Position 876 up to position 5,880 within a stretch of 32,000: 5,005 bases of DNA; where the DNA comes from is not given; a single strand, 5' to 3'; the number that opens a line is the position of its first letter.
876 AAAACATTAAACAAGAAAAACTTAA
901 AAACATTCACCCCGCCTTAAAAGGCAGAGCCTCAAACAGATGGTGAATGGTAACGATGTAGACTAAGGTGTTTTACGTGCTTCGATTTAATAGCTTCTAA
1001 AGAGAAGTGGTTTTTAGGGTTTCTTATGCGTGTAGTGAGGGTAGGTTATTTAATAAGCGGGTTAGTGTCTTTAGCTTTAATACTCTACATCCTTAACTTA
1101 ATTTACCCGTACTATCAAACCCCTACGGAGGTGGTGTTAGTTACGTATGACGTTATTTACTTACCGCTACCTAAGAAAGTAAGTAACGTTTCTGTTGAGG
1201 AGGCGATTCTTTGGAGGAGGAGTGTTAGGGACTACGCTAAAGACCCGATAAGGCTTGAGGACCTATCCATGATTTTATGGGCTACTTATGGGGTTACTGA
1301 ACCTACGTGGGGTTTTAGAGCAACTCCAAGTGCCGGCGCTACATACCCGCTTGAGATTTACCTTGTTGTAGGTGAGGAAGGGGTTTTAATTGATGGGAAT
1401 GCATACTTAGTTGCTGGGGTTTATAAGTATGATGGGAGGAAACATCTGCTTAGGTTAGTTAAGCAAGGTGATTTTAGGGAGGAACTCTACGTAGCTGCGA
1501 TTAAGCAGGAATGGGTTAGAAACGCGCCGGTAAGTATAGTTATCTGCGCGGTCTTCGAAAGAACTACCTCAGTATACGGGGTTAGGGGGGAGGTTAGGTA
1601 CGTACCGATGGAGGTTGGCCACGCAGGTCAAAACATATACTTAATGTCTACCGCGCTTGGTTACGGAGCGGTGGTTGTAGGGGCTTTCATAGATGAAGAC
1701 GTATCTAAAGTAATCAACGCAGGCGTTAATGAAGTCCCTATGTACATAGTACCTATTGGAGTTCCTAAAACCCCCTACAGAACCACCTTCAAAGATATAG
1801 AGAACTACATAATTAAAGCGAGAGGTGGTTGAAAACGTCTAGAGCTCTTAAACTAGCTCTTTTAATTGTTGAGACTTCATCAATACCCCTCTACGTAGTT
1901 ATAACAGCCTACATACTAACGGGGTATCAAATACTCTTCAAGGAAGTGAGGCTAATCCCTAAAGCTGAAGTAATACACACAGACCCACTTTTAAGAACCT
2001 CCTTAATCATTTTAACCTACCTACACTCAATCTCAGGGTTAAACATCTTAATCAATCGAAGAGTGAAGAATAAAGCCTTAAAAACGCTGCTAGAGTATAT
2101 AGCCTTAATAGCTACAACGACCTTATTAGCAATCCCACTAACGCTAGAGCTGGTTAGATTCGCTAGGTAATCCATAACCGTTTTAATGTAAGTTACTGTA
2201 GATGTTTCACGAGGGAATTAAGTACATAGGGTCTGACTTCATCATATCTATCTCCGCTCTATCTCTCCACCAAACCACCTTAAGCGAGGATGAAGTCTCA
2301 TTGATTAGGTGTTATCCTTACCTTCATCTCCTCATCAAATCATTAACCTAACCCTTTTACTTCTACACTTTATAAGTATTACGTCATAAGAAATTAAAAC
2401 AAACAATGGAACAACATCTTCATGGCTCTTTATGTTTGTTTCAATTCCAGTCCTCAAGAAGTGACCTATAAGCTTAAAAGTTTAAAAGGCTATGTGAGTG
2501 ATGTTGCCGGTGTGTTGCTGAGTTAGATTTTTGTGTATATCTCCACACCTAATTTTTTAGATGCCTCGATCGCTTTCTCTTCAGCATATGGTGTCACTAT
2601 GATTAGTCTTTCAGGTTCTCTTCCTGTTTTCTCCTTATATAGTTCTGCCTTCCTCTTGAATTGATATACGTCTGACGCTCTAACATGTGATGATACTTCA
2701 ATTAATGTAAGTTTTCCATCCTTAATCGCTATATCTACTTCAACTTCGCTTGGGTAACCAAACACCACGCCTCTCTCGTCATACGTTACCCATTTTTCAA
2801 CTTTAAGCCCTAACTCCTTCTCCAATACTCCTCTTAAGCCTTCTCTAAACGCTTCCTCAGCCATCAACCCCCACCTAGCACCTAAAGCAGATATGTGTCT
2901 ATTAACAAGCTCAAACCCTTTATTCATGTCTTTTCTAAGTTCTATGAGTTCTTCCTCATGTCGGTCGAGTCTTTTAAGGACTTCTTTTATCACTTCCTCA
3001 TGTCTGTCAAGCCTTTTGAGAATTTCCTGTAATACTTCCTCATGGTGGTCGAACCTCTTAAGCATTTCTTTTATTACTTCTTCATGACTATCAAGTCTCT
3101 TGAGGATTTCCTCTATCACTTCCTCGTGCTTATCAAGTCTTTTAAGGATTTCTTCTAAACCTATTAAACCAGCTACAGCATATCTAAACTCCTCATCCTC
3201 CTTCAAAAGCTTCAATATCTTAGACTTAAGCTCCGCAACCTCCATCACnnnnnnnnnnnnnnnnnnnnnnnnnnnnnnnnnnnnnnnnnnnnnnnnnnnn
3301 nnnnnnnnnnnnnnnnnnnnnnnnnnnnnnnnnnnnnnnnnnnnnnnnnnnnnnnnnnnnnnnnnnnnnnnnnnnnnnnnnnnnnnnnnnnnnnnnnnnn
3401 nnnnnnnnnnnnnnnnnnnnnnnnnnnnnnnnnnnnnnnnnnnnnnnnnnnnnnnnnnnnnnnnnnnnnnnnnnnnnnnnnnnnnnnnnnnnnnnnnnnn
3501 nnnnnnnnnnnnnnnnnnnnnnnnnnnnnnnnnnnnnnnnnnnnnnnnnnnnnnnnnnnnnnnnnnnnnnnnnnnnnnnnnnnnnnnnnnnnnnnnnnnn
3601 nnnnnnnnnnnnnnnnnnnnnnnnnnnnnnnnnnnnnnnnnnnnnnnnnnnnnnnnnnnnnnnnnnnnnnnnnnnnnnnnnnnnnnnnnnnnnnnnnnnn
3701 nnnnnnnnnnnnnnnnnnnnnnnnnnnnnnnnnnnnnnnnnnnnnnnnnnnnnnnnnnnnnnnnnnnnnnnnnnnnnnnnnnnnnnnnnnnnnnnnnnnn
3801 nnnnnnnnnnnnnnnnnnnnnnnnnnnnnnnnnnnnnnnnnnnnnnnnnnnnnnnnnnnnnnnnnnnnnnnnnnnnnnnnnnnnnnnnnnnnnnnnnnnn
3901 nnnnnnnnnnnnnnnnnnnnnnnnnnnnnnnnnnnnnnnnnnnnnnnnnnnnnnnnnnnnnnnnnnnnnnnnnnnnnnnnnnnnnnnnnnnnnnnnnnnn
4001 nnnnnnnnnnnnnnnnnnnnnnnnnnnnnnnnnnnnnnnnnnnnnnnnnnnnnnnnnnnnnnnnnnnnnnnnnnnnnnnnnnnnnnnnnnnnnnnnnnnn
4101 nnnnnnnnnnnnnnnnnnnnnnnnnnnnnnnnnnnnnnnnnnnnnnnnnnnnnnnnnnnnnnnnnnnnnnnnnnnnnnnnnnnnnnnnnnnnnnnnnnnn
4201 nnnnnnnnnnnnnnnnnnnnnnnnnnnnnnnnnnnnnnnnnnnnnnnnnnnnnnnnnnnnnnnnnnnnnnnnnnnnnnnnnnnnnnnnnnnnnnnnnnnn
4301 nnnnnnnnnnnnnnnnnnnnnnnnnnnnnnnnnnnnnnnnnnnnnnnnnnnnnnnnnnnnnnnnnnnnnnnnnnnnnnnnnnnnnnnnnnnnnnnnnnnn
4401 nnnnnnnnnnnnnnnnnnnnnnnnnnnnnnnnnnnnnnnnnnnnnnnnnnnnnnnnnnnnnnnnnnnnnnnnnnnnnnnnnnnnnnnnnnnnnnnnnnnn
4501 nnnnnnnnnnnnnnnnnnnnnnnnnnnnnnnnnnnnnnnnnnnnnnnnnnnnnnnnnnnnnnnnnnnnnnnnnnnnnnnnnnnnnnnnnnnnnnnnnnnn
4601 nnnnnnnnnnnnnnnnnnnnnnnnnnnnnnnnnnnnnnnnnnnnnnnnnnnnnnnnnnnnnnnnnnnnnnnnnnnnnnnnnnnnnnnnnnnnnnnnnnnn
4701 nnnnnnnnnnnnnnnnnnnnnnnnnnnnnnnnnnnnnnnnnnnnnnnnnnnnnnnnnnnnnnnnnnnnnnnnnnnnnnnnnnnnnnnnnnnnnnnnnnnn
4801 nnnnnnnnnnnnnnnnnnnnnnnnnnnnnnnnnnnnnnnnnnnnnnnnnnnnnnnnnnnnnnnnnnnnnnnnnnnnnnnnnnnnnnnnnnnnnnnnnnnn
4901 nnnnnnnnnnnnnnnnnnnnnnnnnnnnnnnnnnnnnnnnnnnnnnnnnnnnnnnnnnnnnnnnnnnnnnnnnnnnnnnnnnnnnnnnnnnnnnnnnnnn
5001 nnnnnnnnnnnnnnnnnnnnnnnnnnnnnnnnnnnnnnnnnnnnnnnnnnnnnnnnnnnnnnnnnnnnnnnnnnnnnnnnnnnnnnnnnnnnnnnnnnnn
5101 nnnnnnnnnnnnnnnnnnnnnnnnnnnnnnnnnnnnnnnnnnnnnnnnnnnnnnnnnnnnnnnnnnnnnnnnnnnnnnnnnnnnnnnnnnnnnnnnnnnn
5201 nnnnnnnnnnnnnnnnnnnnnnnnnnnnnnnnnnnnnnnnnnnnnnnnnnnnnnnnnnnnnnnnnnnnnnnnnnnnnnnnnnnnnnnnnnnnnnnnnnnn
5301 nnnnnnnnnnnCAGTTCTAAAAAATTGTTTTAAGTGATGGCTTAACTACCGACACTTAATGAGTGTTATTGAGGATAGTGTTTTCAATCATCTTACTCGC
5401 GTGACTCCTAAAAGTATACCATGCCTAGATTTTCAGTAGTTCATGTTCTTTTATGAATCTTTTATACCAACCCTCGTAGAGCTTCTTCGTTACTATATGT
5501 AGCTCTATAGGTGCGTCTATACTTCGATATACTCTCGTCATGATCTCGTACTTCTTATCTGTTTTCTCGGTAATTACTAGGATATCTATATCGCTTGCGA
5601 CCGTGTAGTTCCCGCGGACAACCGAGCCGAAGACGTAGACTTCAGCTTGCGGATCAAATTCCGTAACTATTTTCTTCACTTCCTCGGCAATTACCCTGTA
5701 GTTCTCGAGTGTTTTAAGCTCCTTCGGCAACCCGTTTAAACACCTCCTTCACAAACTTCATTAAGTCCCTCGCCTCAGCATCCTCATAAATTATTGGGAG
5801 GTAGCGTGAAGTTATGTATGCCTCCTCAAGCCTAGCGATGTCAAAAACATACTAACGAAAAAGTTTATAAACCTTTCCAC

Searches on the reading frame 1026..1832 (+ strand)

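Call 45: search_protein_families(library=pfam, proteins=[window:1026-1832:+], max_evalue=0.001)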
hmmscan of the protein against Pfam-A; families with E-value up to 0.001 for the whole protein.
window:1026-1832:+ (268 aa): 1 family
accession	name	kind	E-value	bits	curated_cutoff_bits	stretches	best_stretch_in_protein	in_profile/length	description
PF00881.29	Nitroreductase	-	5e-25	89.1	23.5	1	61-245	1-166/167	Nitroreductase family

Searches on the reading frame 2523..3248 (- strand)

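Call 45: search_protein_families(library=pfam, proteins=[window:2523-3248:-], max_evalue=0.001)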
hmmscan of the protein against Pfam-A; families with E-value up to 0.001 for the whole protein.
window:2523-3248:- (241 aa): 4 families
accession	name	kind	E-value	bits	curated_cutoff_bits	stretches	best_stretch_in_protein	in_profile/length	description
PF12644.12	DUF3782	-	5.4e-27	94.2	24.4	1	90-166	2-78/78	Protein of unknown function (DUF3782)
PF07788.17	PDDEXK_10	-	8.7e-20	70.9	21.2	1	167-236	1-74/74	PD-(D/E)XK nuclease superfamily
PF05816.16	TelA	-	6.8e-05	22.5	30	1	3-110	26-136/332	Toxic anion resistance protein (TelA)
PF04108.17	ATG17_like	-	0.00026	21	43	1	32-114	165-258/355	Autophagy protein ATG17-like domain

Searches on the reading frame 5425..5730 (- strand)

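Call 45: search_protein_families(library=pfam, proteins=[window:5425-5730:-], max_evalue=0.001)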
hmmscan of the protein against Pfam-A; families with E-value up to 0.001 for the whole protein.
window:5425-5730:- (101 aa): 4 families
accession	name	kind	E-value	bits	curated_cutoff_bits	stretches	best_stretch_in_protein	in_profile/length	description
PF01909.29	NTP_transf_2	-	4.5e-13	49.8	21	1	16-86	2-78/93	Nucleotidyltransferase domain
PF18765.7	Polbeta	-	6.6e-10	39.5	26.9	1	16-98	1-86/93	Polymerase beta, Nucleotidyltransferase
PF22600.2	MTPAP-like_central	-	9.1e-08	32.7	27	1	7-68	18-71/139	Poly(A) RNA polymerase, mitochondrial-like, central palm domain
PF14792.12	DNA_pol_B_palm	-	8.9e-06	26.4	25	1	12-69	8-64/113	DNA polymerase beta palm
